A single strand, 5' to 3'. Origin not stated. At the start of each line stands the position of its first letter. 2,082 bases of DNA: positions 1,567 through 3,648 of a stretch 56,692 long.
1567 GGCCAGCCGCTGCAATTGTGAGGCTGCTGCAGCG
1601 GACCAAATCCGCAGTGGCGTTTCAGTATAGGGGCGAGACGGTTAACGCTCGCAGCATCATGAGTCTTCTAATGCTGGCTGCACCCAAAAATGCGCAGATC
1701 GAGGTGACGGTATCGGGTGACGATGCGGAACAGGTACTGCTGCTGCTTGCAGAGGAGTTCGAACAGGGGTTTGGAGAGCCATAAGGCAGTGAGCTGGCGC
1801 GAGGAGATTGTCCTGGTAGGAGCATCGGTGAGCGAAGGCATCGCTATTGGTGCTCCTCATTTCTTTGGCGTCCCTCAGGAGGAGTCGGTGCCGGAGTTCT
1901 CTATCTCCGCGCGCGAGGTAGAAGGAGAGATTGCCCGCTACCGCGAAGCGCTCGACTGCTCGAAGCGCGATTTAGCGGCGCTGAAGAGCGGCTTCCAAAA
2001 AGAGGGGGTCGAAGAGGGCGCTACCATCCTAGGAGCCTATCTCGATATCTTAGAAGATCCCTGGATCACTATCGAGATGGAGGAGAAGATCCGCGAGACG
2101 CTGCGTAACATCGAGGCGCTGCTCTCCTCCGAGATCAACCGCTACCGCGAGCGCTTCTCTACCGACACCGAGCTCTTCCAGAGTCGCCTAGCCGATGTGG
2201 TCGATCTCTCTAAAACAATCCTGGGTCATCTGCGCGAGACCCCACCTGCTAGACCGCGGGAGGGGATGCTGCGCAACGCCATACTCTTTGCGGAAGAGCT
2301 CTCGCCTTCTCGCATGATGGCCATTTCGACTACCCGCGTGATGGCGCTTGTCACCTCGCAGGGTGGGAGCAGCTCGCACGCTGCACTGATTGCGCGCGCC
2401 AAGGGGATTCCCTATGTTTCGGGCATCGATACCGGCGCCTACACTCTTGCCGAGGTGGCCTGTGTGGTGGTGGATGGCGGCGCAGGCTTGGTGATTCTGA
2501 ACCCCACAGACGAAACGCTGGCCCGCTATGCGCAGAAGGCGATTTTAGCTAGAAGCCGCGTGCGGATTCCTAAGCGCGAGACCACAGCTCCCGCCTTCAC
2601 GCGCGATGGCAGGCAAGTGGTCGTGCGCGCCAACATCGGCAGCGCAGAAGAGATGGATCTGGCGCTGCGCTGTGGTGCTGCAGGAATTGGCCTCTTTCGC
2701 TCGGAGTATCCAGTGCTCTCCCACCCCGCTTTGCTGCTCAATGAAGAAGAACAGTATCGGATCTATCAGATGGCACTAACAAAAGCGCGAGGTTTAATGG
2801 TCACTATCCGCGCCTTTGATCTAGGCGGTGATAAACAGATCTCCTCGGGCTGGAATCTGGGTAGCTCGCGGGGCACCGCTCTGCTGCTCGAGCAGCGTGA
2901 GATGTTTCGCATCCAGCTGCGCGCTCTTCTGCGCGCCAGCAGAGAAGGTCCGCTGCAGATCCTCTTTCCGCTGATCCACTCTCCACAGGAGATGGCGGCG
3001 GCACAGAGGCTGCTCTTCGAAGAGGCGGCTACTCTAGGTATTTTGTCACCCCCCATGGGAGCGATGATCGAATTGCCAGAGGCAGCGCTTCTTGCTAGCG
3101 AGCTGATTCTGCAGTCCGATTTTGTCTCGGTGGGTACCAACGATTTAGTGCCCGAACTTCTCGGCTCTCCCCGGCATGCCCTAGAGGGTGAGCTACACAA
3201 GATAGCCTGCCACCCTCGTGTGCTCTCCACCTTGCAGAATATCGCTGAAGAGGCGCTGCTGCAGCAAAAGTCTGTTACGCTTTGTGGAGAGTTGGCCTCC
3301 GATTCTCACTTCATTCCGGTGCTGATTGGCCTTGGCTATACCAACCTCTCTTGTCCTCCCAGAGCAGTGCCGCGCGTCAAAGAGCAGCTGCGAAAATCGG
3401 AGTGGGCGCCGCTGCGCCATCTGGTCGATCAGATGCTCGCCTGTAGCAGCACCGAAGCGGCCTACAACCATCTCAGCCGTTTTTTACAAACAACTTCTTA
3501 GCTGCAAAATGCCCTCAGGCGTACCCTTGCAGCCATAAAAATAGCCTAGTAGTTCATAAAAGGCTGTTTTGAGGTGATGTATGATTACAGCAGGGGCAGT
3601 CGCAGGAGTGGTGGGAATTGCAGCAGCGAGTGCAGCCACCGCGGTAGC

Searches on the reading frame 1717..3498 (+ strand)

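Call 30: search_protein_families(library=pfam, proteins=[window:1717-3498:+], max_evalue=0.001)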
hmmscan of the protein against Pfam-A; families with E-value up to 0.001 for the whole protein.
window:1717-3498:+ (594 aa): 3 families
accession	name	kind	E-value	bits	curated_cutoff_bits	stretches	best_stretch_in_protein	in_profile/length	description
PF02896.24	PEP-utilizers_C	-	2.9e-62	210.9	22.8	1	287-561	6-291/293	PEP-utilising enzyme, PEP-binding domain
PF05524.18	PEP-utilisers_N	-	1.2e-17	64.6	24.4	1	35-157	2-121/121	PEP-utilising enzyme, N-terminal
PF00391.29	PEP-utilizers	-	9.3e-16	57.6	23.1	1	187-257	4-72/72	PEP-utilising enzyme, mobile domain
